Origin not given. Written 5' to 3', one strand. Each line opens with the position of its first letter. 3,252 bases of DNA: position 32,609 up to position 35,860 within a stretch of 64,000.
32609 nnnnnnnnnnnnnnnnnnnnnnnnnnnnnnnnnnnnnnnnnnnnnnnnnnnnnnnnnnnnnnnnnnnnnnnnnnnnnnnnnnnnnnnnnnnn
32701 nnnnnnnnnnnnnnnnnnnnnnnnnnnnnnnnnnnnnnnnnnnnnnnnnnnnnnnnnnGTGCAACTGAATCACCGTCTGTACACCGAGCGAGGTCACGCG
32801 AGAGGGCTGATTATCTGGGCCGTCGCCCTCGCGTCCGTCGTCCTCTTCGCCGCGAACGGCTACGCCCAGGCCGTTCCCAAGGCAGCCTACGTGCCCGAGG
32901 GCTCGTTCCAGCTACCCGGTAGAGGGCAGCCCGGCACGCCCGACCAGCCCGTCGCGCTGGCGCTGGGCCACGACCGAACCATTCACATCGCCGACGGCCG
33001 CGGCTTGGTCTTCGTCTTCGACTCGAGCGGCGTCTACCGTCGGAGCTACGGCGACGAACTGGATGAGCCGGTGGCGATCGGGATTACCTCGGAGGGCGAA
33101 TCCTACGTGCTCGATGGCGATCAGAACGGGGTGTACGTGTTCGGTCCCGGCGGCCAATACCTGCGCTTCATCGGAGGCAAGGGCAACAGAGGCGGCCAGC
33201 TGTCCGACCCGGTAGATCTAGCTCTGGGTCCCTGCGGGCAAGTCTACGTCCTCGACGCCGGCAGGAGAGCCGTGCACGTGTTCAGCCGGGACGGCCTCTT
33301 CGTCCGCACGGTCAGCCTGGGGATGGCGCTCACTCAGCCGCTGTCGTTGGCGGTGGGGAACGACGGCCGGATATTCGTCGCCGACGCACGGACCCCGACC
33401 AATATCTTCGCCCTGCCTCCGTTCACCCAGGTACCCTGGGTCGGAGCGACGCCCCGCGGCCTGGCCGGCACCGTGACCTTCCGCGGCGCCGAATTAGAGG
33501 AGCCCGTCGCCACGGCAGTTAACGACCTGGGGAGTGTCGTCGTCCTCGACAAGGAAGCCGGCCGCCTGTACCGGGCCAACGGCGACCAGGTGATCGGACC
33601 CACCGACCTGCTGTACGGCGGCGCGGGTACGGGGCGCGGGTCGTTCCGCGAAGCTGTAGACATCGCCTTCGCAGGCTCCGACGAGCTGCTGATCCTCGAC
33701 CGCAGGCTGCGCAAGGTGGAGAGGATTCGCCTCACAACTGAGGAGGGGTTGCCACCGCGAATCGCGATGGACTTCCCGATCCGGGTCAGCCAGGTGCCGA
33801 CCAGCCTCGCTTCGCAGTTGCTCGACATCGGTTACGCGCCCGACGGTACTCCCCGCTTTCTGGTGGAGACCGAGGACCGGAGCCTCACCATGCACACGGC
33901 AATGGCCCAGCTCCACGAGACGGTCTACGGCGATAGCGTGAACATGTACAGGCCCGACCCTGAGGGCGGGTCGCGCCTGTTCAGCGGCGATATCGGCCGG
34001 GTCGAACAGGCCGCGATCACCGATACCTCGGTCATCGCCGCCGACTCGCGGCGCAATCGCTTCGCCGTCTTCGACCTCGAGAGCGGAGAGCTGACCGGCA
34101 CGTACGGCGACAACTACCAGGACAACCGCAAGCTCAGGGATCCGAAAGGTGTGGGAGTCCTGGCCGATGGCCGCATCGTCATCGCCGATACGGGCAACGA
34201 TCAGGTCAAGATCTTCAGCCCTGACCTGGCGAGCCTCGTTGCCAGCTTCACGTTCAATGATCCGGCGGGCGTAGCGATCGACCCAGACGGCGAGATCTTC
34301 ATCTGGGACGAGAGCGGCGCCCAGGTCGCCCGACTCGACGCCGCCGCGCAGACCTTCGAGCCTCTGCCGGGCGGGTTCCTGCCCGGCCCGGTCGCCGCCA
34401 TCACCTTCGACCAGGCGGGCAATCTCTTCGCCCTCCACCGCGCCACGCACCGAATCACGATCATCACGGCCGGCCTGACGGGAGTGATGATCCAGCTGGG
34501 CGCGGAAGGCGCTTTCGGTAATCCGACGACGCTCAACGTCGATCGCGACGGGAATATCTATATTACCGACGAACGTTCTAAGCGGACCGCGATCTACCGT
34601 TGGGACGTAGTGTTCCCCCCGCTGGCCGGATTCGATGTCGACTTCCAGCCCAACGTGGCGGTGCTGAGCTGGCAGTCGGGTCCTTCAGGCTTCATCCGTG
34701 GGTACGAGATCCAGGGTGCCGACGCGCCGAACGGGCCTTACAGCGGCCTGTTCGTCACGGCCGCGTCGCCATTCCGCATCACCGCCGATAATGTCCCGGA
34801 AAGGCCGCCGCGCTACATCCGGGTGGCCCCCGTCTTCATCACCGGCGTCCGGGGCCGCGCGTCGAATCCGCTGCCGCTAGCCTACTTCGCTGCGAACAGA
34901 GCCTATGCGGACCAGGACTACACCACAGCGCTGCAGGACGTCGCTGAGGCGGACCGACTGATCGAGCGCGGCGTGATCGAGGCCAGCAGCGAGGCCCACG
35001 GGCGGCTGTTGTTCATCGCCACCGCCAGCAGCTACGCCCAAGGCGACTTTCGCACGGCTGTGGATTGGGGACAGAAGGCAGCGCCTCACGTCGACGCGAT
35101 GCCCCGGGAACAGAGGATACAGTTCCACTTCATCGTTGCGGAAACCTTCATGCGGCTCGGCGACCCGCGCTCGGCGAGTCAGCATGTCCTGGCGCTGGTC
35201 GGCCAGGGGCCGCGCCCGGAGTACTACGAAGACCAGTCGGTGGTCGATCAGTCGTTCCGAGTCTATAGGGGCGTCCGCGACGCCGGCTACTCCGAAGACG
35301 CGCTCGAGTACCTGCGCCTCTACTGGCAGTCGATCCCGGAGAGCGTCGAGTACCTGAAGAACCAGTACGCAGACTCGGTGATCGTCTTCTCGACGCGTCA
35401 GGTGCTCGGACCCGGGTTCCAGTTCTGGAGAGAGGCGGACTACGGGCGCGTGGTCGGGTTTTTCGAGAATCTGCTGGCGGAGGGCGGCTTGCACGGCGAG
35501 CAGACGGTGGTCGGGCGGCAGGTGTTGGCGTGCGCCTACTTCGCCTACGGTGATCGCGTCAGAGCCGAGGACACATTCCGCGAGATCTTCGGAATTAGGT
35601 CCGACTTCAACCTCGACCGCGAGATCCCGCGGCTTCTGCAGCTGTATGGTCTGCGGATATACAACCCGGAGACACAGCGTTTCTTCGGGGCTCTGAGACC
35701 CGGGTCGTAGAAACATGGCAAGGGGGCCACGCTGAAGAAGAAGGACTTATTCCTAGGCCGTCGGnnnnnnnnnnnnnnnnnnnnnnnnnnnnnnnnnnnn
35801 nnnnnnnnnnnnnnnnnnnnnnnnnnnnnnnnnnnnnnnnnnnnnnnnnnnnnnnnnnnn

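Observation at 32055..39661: Four-gene Ser/Thr phospho-signalling operon ending in an FHA-gated HD-GYP c-di-GMP phosphodiesterase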

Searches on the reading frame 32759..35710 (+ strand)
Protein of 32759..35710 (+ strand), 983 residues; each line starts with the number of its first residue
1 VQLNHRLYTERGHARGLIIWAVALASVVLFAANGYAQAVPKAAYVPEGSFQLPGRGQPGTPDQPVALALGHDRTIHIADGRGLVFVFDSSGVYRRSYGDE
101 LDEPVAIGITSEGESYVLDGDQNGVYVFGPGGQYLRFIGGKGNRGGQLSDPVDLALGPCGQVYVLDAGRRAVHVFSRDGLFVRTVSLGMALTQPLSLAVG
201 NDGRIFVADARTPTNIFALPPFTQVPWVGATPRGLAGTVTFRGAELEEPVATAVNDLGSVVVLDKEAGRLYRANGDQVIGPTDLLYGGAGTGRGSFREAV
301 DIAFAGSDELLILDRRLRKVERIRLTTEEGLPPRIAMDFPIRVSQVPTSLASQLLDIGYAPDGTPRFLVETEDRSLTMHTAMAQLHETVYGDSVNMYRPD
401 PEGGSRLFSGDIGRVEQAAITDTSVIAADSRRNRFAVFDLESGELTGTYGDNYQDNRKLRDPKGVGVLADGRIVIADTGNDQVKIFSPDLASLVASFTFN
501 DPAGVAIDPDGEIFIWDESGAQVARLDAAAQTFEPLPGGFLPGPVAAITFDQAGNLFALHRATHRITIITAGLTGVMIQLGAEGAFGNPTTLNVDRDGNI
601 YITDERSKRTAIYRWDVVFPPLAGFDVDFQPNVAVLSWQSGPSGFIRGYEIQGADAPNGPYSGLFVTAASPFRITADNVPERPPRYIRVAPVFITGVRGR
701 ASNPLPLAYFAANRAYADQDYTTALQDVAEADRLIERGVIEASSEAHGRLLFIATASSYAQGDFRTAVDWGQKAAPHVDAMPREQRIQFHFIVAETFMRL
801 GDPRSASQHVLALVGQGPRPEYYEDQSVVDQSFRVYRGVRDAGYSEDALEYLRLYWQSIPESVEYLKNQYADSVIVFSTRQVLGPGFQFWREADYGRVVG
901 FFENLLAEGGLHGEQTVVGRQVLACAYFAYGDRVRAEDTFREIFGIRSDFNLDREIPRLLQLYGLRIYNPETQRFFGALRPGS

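Call 3: search_protein_families(library=pfam, proteins=[window:32759-35710:+], max_evalue=0.01)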
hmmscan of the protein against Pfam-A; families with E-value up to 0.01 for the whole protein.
window:32759-35710:+ (983 aa): 5 families
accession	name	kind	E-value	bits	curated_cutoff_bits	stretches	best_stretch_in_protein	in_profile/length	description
PF01436.27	NHL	-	5.4e-25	86.6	20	1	459-486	1-28/28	NHL repeat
PF25021.1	TEN_NHL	-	2.3e-06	27.3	27.1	0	451-486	321-356/357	Teneurin NHL domain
PF06739.17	SBBP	-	0.0014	19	20.5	0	579-603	5-29/38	Beta-propeller repeat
PF24684.1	Vgb_lyase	-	0.0021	17.3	50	0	501-609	14-119/290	Virginiamycin B lyase family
PF17170.10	DUF5128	-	0.0023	17.6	22.9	0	114-187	55-130/321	6-bladed beta-propeller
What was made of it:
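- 32759..35710 (+): Gene 2: exported NHL-TPR protein of 983 aa. It has a signal or anchor helix (residues about 12-36, then AQA|VP), two NHL beta-propellers with an inserted beta region (residues 42-617), a beta-sandwich (626-693) and a TPR-like alpha-solenoid (708-977). Its GTG start overlaps the stop of gene 1 by 10 nt, and GGAG lies 11 nt upstream. Pfam NHL (call 3).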

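Call 4: search_protein_families(library=ncbifam, proteins=[window:32759-35710:+], max_evalue=0.01)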
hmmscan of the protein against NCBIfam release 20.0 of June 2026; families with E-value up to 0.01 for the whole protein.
window:32759-35710:+ (983 aa): 5 families
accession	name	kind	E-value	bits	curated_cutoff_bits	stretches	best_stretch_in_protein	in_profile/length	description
NF035926.1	scyF_NHL_VPEP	equivalog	1.2e-21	77.4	350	4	105-184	202-282/376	scytonemin biosynthesis PEP-CTERM protein ScyF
NF033206.1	ScyE_fam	subfamily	1.5e-08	34.6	80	0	191-214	7-30/333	ScyD/ScyE family protein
NF053768.1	CIS12_fam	equivalog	3.6e-06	25.9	860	0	62-124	129-190/715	CIS12 family contractile injection system protein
TIGR03054.2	photo_alph_chp1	equivalog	0.0016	18.7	55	0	192-270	42-119/138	photosynthetic complex assembly protein PuhC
NF047507.1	TPR_BatC_Lepto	exception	0.0053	16.2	175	1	714-809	33-118/214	TPR repeat-containing protein BatC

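Call 36: find_homologous_proteins(query=window:32759-35710:+)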
Query window:32759-35710:+ (983 aa): 172 proteins with E <= 0.001 among 8000 candidates; the best 120 are listed.
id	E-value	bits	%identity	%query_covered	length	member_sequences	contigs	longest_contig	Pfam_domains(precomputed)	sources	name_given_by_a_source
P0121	0.0e+0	2142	95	100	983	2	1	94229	PF01436.28,PF25021.2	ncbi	-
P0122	0.0e+0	1999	89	100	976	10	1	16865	PF01436.28,PF25021.2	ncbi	-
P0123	0.0e+0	1957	87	100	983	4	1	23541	PF01436.28,PF25021.2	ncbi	-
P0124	0.0e+0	1910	85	100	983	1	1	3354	PF01436.28,PF25021.2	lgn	-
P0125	0.0e+0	1906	84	100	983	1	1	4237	PF24684.2,PF01436.28,PF25021.2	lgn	-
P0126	0.0e+0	1875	82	100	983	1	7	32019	PF01436.28,PF25021.2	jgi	jgi:DNA-binding beta-propeller fold protein YncE/tetratricopeptide (TPR) repeat protein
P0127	0.0e+0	1852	85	97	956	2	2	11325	PF01436.28,PF25021.2,PF06739.18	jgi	jgi:sugar lactone lactonase YvrE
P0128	0.0e+0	1812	81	100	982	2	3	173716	PF01436.28,PF25021.2,PF06739.18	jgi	-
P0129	0.0e+0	1800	80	100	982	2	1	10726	PF01436.28,PF25021.2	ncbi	ncbi:MAG: NHL repeat-containing protein [Gemmatimonadales bacterium]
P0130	0.0e+0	1582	70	100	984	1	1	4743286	PF01436.28,PF25021.2,PF06739.18,PF08450.19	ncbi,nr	ncbi:MAG: NHL repeat-containing protein [Gemmatimonadota bacterium]|nr:MAG: NHL repeat-containing pr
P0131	0.0e+0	1516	69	100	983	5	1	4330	PF01436.28,PF25021.2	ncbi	-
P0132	0.0e+0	1430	65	97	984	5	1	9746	PF01436.28,PF25021.2,PF06739.18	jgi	jgi:DNA-binding beta-propeller fold protein YncE/tetratricopeptide (TPR) repeat protein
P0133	0.0e+0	1317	63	96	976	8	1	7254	PF01436.28,PF25021.2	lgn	-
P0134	0.0e+0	1315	63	96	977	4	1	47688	PF17170.11,PF01436.28,PF25021.2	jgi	jgi:DNA-binding beta-propeller fold protein YncE/tetratricopeptide (TPR) repeat protein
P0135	0.0e+0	1260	60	98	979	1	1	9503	PF01436.28,PF25021.2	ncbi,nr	ncbi:MAG TPA: hypothetical protein VLC48_06590 [Gemmatimonadota bacterium]|nr:hypothetical protein [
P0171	5.5e-241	820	45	80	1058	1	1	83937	PF01436.28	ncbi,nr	ncbi:MAG: hypothetical protein HY704_06425 [Gemmatimonadetes bacterium]|nr:hypothetical protein [Gem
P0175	2.4e-167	577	37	76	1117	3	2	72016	PF01436.28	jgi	jgi:tetratricopeptide (TPR) repeat protein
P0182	1.0e-144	502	34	82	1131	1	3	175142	PF14559.13,PF01436.28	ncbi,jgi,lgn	jgi:tetratricopeptide (TPR) repeat protein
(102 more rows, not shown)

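Call 37: find_encoding_contigs(protein=P0182, flank=10000, max_places=1)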
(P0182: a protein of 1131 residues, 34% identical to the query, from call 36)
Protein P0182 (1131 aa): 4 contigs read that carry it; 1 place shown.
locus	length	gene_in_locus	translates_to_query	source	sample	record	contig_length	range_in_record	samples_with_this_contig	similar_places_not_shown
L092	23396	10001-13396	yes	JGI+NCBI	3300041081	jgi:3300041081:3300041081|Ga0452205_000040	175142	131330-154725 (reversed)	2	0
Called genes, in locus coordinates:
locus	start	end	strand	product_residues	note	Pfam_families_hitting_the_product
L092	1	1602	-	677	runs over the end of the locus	PF03169:OPT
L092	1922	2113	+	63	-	-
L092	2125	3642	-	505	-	PF01839:FG-GAP (faint), PF13517:FG-GAP_3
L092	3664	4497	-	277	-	PF10370:Rv2993c-like_N, PF01557:FAA_hydrolase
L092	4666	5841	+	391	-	PF00070:Pyr_redox (faint), PF00890:FAD_binding_2 (weak), PF01266:DAO, PF07992:Pyr_redox_2 (faint), PF12831:FAD_oxidored (faint), PF13450:NAD_binding_8 (weak)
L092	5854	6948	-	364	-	PF00155:Aminotran_1_2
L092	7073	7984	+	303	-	PF13230:GATase_4, PF13522:GATase_6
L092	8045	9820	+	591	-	PF04389:Peptidase_M28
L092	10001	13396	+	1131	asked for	PF01436:NHL (faint), PF14559:TPR_19 (faint)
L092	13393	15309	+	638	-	PF00211:Guanylate_cyc, PF04234:CopC (faint), PF13205:Big_5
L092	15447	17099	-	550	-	PF03571:Peptidase_M49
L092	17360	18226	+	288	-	-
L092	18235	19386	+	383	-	PF00144:Beta-lactamase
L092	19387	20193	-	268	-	-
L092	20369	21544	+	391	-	PF07075:NamZ_N, PF20732:NamZ_C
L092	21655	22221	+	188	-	PF13302:Acetyltransf_3, PF00583:Acetyltransf_1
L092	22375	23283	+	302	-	-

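Call 38: find_encoding_contigs(protein=P0171, flank=10000, max_places=1)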
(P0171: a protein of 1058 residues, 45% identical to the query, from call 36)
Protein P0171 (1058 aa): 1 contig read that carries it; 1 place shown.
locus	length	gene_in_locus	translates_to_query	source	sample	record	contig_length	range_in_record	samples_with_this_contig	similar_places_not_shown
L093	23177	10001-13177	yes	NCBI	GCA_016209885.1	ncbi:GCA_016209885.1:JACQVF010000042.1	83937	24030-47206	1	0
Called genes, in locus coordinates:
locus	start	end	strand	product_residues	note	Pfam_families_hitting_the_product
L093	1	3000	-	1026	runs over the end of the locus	PF14870:PSII_BNR (faint), PF25852:DUF6242_C (faint), PF02012:BNR (faint), PF13088:BNR_2 (faint), PF24316:Tli3 (faint), PF15902:Sortilin-Vps10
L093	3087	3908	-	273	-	PF00929:RNase_T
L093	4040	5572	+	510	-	PF04389:Peptidase_M28, PF01546:Peptidase_M20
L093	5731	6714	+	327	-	PF08240:ADH_N, PF00107:ADH_zinc_N, PF13602:ADH_zinc_N_2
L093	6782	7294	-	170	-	PF00583:Acetyltransf_1, PF13673:Acetyltransf_10, PF13508:Acetyltransf_7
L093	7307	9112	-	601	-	PF03571:Peptidase_M49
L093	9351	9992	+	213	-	PF00498:FHA, PF16697:Yop-YscD_cpl, PF00498:FHA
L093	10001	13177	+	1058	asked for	PF01436:NHL (faint)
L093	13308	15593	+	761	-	PF00069:Pkinase, PF07714:PK_Tyr_Ser-Thr, PF08308:PEGA (faint), PF13205:Big_5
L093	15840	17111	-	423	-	PF07980:SusD_RagB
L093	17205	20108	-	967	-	PF13620:CarboxypepD_reg, PF13715:CarbopepD_reg_2, PF07715:Plug, PF14905:OMP_b-brl_3 (faint), PF00593:TonB_dep_Rec_b-barrel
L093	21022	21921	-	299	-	PF00211:Guanylate_cyc, PF00498:FHA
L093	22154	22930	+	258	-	PF02405:MlaE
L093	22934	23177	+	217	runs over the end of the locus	PF00005:ABC_tran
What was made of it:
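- L093 keeps dual-FHA, NHL and kinase without the phosphodiesterase (call 38). L093 keeps the dual-FHA, NHL and kinase trio without the phosphodiesterase (call 38). L093 lacks the phosphodiesterase (call 38).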

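Call 41: search_protein_families(library=pfam, proteins=[L092:13393-15309:+, L093:13308-15593:+, L093:21022-21921:-, L093:9351-9992:+, L092:10001-13396:+], max_evalue=0.001)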
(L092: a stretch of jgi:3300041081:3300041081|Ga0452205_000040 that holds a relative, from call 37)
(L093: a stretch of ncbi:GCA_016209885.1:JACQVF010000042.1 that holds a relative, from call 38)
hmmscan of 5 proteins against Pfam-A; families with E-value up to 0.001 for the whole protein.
L092:13393-15309:+ (638 aa): 3 families
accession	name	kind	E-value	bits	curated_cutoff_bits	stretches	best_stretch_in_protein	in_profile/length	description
PF13205.12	Big_5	-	1.1e-23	84.4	23.6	2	366-466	3-103/105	Bacterial Ig-like domain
PF00211.25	Guanylate_cyc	-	1.1e-16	61.3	21.9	1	21-180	10-181/183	Adenylate and Guanylate cyclase catalytic domain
PF04234.18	CopC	-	5.1e-08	34.3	23.3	1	370-446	4-73/92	CopC domain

L093:13308-15593:+ (761 aa): 5 families
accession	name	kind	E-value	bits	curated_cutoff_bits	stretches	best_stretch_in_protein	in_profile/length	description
PF00069.31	Pkinase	-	3.3e-39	135.3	31.7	1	2-235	16-253/263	Protein kinase domain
PF07714.23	PK_Tyr_Ser-Thr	-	9e-27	94.4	23.1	1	5-235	23-250/258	Protein tyrosine and serine/threonine kinase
PF13205.12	Big_5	-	4.7e-26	92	23.6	2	459-566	1-105/105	Bacterial Ig-like domain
PF08308.17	PEGA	-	6.7e-07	29.6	20.8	1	687-746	1-56/71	PEGA domain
PF04234.18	CopC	-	1.6e-05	26.3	23.3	0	464-512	3-45/92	CopC domain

L093:21022-21921:- (299 aa): 3 families
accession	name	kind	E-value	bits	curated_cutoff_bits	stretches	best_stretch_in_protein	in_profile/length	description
PF00211.25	Guanylate_cyc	-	1.2e-19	71.1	21.9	1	6-163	7-177/183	Adenylate and Guanylate cyclase catalytic domain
PF00498.31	FHA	-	7.3e-13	49.2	20.7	1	214-256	2-46/67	FHA domain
PF16697.10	Yop-YscD_cpl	-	8.2e-05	23.2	33.2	1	211-283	17-85/94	Inner membrane component of T3SS, cytoplasmic domain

L093:9351-9992:+ (213 aa): 2 families
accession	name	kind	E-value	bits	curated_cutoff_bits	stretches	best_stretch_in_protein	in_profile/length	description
PF00498.31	FHA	-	9.6e-31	106.5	20.7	2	130-193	1-66/67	FHA domain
PF16697.10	Yop-YscD_cpl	-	1.8e-24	86.3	33.2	1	113-203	2-93/94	Inner membrane component of T3SS, cytoplasmic domain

L092:10001-13396:+ (1131 aa): 1 family
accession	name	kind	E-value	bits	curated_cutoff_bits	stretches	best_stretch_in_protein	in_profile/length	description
PF01436.27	NHL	-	3.4e-17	62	20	1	92-119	1-28/28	NHL repeat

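Call 56: find_related_loci(query=A4, collection=metagenome_contigs, flank=10000)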
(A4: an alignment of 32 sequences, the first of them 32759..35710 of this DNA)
Query A4 (983 aa) in metagenome_contigs; peptide patterns used: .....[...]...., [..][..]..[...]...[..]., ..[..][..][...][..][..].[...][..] (x = any residue, [..] = any of these).
600 stretches matched a pattern (row limit reached: there are more); 115 encode a relative of the query (tblastn E <= 1e-3); the best 80 are kept; 80 distinct loci.
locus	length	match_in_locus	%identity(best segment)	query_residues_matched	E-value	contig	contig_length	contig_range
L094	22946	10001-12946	81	1-983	0e+0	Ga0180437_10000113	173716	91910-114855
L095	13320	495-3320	63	37-979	0e+0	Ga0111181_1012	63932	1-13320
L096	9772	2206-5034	62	37-980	0e+0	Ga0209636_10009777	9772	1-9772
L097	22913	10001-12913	57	13-983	0e+0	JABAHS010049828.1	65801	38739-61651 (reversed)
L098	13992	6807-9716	54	14-983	0e+0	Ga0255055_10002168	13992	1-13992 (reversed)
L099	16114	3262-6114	55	33-983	0e+0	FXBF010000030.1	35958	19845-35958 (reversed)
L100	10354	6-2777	54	61-982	0e+0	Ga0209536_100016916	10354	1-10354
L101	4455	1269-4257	69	1-983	0e+0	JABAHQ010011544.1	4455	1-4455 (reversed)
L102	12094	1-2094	56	285-983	0e+0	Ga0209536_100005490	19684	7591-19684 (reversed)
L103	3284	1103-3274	49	1-727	0e+0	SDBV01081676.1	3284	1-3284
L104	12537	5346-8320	54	3-983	0e+0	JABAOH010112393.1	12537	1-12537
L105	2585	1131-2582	54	25-892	7e-164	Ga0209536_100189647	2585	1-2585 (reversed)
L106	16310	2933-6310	39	10-980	2e-146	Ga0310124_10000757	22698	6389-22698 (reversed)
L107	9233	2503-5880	39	10-980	2e-146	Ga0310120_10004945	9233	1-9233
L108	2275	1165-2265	65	41-401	1e-150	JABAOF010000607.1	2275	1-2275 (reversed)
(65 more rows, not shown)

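Call 86: search_protein_families(library=pfam, proteins=[L106:6341-6877:+, L106:2885-6322:+], max_evalue=0.001)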
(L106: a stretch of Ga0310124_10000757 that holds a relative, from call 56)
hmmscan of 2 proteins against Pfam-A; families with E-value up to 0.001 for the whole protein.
L106:6341-6877:+ (178 aa): 1 family
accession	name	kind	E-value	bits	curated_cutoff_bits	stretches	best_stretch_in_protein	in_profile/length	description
PF08308.17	PEGA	-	4.7e-05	23.6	20.8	0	104-137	2-36/71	PEGA domain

L106:2885-6322:+ (1145 aa): 3 families
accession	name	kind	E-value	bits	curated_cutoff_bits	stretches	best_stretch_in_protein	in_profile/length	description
PF01436.27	NHL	-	1.2e-22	79.2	20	1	464-491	1-28/28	NHL repeat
PF25021.1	TEN_NHL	-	0.00053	19.5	27.1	0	458-489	323-354/357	Teneurin NHL domain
PF07719.23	TPR_2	-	0.0006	20.2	27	0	1085-1110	7-32/34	Tetratricopeptide repeat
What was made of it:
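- In L106 the NHL-TPR gene is followed by a PEGA-only ORF (call 86).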
